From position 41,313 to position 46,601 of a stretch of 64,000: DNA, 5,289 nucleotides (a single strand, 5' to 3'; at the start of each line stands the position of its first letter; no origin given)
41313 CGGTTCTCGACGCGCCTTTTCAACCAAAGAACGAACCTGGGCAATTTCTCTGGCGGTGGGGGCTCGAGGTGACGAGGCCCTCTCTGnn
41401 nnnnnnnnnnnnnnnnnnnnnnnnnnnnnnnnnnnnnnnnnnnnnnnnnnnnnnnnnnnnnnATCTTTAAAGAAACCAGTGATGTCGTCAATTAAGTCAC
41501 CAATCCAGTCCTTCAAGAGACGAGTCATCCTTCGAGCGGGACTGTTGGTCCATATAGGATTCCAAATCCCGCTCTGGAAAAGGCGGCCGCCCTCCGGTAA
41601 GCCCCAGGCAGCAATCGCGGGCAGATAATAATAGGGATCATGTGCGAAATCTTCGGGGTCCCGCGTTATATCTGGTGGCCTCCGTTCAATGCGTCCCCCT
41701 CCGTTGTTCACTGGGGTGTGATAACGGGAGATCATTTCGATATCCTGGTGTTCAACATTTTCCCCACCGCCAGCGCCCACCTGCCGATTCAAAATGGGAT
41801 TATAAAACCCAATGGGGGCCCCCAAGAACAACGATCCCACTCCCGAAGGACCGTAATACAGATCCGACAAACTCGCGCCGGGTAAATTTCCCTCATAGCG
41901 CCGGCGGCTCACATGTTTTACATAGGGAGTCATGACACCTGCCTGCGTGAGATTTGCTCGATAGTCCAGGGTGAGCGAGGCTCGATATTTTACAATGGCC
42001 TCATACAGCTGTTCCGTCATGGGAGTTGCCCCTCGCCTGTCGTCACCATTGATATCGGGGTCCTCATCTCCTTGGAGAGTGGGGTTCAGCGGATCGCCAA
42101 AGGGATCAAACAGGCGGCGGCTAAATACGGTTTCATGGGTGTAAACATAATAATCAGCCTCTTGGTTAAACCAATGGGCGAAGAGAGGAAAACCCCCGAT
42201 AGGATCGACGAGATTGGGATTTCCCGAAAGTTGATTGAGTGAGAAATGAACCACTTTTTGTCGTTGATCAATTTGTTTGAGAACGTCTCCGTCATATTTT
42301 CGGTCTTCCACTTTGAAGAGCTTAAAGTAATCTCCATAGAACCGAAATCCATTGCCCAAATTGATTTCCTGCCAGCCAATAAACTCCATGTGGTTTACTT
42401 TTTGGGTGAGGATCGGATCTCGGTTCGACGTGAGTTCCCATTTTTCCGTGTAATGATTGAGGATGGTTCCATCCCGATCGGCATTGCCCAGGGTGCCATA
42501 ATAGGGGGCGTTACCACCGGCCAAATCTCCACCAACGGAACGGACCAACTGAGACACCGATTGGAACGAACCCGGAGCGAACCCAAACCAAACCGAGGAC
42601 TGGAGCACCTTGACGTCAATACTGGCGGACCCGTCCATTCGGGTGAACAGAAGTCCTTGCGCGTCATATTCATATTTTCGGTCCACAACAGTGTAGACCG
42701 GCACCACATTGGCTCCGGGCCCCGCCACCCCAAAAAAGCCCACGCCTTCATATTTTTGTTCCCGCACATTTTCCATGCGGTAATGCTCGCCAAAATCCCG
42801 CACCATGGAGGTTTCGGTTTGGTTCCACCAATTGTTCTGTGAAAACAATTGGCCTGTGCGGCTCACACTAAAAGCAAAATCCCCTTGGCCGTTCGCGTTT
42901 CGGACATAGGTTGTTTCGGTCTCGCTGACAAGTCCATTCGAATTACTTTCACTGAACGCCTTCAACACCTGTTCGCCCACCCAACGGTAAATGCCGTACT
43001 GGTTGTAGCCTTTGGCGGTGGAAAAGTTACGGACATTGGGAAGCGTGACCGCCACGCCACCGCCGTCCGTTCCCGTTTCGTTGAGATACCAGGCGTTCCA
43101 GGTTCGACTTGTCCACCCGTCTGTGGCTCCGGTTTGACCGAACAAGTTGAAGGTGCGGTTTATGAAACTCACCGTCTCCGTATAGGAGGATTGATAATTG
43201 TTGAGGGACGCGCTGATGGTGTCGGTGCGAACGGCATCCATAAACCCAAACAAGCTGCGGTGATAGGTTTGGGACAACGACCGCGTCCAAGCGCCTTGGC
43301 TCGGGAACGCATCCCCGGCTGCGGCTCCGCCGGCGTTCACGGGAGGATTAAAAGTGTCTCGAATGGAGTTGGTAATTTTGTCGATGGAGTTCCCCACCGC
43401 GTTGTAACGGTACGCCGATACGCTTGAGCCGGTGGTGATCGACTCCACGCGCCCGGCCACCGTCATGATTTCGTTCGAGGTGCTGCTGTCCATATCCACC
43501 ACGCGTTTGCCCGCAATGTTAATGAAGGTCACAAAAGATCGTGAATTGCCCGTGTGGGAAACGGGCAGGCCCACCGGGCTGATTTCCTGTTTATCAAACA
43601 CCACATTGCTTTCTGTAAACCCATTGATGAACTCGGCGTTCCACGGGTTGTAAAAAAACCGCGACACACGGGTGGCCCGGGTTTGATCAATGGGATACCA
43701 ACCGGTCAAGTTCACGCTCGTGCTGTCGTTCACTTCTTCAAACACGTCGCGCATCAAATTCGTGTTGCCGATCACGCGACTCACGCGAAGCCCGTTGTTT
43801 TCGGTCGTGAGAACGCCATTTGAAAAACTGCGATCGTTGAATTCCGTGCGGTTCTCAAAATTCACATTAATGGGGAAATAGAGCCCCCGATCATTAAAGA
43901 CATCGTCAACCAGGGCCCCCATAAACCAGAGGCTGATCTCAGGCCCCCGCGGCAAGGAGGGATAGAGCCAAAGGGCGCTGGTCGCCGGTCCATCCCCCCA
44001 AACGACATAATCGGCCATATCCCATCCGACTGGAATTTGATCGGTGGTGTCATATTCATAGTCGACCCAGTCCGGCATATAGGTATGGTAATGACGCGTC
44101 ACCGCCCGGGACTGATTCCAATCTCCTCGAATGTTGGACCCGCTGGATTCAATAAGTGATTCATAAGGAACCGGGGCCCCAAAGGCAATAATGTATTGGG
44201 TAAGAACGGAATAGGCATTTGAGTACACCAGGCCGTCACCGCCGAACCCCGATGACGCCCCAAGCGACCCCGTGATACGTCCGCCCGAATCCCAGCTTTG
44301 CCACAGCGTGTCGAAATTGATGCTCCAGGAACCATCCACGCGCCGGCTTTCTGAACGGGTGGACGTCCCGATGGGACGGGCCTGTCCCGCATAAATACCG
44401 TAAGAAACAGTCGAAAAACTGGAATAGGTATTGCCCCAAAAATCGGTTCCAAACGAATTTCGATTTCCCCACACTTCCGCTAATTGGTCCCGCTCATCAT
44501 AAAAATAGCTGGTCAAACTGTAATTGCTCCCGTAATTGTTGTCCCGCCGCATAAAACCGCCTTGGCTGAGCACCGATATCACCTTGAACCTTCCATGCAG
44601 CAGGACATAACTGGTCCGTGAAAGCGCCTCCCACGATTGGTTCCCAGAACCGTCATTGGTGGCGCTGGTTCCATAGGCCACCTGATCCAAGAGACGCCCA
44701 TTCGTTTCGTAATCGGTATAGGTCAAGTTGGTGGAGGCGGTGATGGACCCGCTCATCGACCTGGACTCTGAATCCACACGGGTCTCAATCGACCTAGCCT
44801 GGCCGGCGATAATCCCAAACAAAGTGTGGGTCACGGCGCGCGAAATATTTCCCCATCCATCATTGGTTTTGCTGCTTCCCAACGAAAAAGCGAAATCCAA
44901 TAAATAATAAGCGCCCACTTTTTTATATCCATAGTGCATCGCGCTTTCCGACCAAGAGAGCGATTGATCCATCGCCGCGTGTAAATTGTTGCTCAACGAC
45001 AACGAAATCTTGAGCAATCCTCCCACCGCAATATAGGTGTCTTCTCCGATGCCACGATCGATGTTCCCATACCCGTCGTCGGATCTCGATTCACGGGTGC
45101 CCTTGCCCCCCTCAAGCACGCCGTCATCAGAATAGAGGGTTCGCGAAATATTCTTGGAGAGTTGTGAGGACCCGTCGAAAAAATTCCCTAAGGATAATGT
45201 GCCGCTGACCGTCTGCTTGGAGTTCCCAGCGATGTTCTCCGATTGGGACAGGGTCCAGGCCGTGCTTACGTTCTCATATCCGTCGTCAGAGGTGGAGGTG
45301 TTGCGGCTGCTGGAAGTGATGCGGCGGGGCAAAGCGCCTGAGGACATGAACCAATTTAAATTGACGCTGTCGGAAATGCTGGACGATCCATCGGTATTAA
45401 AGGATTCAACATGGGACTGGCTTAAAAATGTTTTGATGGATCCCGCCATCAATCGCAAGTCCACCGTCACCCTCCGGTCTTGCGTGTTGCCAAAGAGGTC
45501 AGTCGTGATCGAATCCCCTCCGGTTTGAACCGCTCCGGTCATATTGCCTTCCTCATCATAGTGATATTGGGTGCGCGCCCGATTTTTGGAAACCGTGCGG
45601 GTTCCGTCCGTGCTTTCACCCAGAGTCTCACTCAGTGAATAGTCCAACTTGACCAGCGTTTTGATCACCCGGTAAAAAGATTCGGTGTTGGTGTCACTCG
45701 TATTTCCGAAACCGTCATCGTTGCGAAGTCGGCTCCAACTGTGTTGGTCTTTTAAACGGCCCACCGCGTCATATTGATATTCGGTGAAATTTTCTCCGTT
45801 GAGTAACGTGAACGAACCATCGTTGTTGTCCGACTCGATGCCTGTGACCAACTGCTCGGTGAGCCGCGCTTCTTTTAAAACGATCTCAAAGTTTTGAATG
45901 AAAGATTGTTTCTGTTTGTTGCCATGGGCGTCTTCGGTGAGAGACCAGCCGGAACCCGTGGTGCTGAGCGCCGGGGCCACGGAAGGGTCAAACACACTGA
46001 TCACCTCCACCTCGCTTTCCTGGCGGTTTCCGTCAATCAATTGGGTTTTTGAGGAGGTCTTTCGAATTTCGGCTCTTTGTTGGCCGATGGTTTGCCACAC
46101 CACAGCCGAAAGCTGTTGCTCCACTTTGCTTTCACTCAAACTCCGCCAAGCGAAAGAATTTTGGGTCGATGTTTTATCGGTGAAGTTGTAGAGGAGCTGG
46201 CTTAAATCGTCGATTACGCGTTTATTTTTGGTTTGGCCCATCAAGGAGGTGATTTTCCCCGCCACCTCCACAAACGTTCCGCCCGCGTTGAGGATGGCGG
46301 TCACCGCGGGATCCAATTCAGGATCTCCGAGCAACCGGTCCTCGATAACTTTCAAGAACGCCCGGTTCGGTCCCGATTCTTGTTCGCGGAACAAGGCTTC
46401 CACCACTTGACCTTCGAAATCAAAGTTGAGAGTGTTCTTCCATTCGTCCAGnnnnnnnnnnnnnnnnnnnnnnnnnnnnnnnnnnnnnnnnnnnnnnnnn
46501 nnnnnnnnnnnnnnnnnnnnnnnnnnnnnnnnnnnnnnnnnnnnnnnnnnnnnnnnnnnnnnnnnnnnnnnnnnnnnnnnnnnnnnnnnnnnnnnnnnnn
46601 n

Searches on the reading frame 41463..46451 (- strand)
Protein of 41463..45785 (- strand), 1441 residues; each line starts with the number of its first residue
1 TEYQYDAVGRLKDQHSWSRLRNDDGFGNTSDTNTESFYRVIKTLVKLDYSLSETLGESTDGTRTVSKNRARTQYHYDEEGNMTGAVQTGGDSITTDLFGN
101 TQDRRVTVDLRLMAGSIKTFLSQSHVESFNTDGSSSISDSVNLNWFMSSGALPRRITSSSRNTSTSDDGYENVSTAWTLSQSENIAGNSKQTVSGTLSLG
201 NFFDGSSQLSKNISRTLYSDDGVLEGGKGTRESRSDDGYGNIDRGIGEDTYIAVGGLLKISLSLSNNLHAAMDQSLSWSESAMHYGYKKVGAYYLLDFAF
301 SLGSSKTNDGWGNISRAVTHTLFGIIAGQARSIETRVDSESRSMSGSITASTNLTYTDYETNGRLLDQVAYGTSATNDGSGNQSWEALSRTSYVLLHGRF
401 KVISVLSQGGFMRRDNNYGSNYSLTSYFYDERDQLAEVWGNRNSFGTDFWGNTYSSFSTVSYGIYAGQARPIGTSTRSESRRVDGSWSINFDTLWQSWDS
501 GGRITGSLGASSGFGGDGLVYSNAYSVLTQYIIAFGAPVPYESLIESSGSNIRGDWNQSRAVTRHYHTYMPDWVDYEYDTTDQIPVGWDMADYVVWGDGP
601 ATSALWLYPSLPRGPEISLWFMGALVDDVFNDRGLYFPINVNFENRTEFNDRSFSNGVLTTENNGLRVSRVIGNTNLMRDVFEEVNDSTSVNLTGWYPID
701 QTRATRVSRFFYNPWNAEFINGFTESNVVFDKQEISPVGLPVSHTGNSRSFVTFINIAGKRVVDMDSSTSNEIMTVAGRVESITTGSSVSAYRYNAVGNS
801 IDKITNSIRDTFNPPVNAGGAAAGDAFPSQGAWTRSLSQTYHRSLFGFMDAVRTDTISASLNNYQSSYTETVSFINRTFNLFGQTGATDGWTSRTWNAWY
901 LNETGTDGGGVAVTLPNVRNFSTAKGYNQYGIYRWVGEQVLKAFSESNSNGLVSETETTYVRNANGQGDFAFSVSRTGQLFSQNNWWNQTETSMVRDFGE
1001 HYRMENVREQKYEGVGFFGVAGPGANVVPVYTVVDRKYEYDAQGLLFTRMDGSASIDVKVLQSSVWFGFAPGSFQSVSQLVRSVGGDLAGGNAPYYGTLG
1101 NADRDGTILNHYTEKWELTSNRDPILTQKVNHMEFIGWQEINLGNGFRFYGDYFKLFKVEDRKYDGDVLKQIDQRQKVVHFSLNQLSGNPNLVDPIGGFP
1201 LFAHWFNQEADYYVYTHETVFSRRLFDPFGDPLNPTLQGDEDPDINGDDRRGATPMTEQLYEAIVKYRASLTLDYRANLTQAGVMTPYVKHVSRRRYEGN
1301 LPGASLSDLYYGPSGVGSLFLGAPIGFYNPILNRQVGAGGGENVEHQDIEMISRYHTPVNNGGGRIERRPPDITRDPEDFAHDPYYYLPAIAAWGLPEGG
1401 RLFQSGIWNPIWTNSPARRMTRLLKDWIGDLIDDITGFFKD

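Call 18: find_homologous_proteins(query=window:41463-45785:-, max_evalue=0.01)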
Query seq(1441 aa) (1441 aa): 1 proteins with E <= 0.01 among 8000 candidates.
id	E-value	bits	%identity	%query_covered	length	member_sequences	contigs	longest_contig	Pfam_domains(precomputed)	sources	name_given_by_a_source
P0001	3.0e-37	146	24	33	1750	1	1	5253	PF26473.1,PF24884.2,PF25158.1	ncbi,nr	ncbi:MAG TPA: hypothetical protein PK876_11005, partial [Elusimicrobiota bacterium]|nr:hypothetical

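Call 23: search_protein_families(library=pfam, proteins=[P0001], max_evalue=1)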
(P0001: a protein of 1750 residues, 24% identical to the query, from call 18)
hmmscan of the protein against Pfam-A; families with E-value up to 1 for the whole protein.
P0001 (1750 aa): 20 families
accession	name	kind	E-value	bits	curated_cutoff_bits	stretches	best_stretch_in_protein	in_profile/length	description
PF18178.6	Cap17-like_N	-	3.3e-13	49.9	26.6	0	695-745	36-85/232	ATP nucleosidase Cap17-like, N-terminal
PF25158.1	ABCA11_C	-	1.9e-11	44.1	27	0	530-548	2-20/55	ABC transporter A family member 11-like, C-terminal domain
PF24884.1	NPHP3_hel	-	1e-05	26.1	27.9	0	928-984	37-93/160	Nephrocystin 3, helical domain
PF13563.12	2_5_RNA_ligase2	-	2.6e-05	24.7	27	0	642-691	29-78/152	2'-5' RNA ligase superfamily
PF03400.19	DDE_Tnp_IS1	-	0.0005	20.9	24.1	0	481-521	30-70/131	IS1 transposase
PF08379.15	Bact_transglu_N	-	0.00085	20.4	27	0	740-772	33-66/80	Bacterial transglutaminase-like N-terminal region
PF17356.7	PBSX_XtrA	-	0.002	18.4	29.7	0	696-710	30-44/64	Phage-like element PBSX protein XtrA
PF17769.7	PurK_C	-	0.0036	17.4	22.6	0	1301-1314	32-45/56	Phosphoribosylaminoimidazole carboxylase C-terminal domain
PF05172.20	RRM_Nup35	-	0.0053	17.2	24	0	1292-1318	46-72/89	Nup53/35/40-type RNA recognition motif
PF23128.1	YbjQ_4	-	0.0074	17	27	0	612-644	56-88/95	YbjQ-like domain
PF13241.12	NAD_binding_7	-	0.0075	17.3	22.1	0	575-655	19-76/104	Putative NAD(P)-binding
PF02722.21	MOSP_C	-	0.033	14.3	25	0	591-637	17-63/205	Major Outer Sheath Protein C-terminal domain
PF02520.22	ANIS5_cation-bd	-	0.05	14.1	29.3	0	851-931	3-81/109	SXP/RAL-2 family protein Ani s 5-like, metal-binding domain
PF20257.3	SAM_HAT_C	-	0.095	13.5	25.5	0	1576-1632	4-48/84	SAM hydroxide adenosyltransferase C-terminal domain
PF00880.23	Nebulin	-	0.14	12.6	20.1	0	650-665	1-16/28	Nebulin repeat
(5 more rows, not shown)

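Call 34: search_solved_structures(query=window:42183-46451:-, max_evalue=10)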
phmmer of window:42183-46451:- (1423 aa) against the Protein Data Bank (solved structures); distinct sequences matched with E-value up to 10: 0.

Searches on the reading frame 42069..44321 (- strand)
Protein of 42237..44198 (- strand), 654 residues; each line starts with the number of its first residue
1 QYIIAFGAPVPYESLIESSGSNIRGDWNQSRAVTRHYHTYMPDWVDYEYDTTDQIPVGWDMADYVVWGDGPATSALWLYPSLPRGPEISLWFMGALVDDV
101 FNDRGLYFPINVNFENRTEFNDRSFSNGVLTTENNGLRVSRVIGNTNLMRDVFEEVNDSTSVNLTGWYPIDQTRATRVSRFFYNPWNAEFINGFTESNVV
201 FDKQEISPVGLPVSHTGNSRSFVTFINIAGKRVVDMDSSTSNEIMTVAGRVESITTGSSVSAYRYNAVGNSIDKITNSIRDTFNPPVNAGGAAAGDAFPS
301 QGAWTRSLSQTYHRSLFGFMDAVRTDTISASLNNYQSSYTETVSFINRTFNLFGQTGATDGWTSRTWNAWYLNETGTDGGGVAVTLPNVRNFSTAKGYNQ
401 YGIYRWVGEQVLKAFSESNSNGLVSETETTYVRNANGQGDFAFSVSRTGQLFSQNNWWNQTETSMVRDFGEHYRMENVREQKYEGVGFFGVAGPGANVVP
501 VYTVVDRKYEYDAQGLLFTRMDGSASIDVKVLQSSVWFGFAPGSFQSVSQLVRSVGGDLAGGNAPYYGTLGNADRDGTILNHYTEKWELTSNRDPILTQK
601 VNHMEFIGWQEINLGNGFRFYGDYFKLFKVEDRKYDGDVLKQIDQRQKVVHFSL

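Call 23: search_protein_families(library=pfam, proteins=[window:42237-44198:-], max_evalue=1)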
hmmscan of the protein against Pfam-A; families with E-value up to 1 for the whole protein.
window:42237-44198:- (654 aa): 0 families

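Call 43: search_protein_families(library=ncbifam, proteins=[window:42237-44198:-], max_evalue=10)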
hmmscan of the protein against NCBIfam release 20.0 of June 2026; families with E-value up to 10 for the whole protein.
window:42237-44198:- (654 aa): 0 families

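Call 75: search_solved_structures(query=A2, max_evalue=10)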
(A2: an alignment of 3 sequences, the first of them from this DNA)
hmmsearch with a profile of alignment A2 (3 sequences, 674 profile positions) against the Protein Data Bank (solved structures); distinct sequences matched with E-value up to 10: 7.
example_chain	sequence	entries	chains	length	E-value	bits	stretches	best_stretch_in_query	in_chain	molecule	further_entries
6ghm_C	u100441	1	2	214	0.07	14.9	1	149-217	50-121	Apoptosis-stimulating of p53 protein 2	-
4a63_B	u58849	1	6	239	0.087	14.6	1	149-217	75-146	APOPTOSIS STIMULATING OF P53 PROTEIN 2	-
1ycs_B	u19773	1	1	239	0.087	14.6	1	149-217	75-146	53BP2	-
9o0h_B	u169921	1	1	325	0.87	11.3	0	574-615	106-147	Transcription factor ETV6,Non-receptor tyrosine-protein kinase TNK1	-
5l0p_A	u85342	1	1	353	1.1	10.9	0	574-615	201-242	Transcription factor ETV6, Transcription factor ETV6, Transcription factor ETV6, Ferric up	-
7n2b_A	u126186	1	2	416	2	10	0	574-615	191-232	Transcription factor ETV6,Transcription factor ETV6,Transcription factor ETV6,3TEL-rigid-D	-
9e4q_A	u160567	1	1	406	2.4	9.8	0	574-614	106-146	Transcription factor ETV6,DARPin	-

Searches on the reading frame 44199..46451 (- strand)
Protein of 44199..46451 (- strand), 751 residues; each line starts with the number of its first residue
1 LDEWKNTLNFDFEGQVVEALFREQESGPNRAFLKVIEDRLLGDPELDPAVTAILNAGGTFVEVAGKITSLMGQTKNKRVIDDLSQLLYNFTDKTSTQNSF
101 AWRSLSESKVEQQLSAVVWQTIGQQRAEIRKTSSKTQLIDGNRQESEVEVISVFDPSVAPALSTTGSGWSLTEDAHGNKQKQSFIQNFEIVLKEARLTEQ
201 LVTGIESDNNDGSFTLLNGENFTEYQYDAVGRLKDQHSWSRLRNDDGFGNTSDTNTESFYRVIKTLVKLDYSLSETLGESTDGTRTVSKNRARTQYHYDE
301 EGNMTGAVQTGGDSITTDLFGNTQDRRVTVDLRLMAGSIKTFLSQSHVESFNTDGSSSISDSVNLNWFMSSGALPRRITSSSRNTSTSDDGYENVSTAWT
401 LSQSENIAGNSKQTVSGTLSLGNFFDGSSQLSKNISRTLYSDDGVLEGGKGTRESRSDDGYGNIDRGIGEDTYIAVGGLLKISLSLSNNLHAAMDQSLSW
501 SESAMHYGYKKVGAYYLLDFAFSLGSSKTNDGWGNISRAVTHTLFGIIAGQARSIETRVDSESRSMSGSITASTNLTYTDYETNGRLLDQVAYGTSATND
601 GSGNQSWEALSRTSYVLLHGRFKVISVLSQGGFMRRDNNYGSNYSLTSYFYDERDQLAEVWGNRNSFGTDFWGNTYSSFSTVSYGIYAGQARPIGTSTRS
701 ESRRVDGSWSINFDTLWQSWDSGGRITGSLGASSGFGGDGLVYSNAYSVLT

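Call 23: search_protein_families(library=pfam, proteins=[window:44199-46451:-], max_evalue=1)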
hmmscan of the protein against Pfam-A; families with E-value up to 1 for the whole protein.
window:44199-46451:- (751 aa): 1 family
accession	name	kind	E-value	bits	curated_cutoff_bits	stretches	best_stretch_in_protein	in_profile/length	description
PF05593.20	RHS_repeat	-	0.011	16.6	22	1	291-313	15-37/38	RHS Repeat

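Call 43: search_protein_families(library=ncbifam, proteins=[window:44199-46451:-], max_evalue=10)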
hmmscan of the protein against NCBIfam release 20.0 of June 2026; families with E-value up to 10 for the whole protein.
window:44199-46451:- (751 aa): 1 family
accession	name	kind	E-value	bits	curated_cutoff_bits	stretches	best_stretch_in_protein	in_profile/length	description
TIGR01643.1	YD_repeat_2x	repeat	4.3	8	15.8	1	289-312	13-36/42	YD repeat-containing protein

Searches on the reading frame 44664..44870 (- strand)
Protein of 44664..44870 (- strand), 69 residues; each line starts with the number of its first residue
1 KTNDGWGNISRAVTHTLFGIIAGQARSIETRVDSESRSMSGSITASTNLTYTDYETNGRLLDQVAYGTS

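Call 82: search_solved_structures(query=A3, max_evalue=10, show_alignments=2)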
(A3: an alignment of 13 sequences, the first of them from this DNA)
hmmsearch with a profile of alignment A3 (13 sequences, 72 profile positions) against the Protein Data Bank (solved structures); distinct sequences matched with E-value up to 10: 3.
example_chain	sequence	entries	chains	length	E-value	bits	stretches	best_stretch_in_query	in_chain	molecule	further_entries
1h67_A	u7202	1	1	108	0.28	14.7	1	3-27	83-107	CALPONIN ALPHA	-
1wyp_A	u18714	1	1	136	1.2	12.6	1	3-34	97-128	Calponin 1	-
4igl_B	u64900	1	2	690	7.3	10.1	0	43-63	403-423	YenC2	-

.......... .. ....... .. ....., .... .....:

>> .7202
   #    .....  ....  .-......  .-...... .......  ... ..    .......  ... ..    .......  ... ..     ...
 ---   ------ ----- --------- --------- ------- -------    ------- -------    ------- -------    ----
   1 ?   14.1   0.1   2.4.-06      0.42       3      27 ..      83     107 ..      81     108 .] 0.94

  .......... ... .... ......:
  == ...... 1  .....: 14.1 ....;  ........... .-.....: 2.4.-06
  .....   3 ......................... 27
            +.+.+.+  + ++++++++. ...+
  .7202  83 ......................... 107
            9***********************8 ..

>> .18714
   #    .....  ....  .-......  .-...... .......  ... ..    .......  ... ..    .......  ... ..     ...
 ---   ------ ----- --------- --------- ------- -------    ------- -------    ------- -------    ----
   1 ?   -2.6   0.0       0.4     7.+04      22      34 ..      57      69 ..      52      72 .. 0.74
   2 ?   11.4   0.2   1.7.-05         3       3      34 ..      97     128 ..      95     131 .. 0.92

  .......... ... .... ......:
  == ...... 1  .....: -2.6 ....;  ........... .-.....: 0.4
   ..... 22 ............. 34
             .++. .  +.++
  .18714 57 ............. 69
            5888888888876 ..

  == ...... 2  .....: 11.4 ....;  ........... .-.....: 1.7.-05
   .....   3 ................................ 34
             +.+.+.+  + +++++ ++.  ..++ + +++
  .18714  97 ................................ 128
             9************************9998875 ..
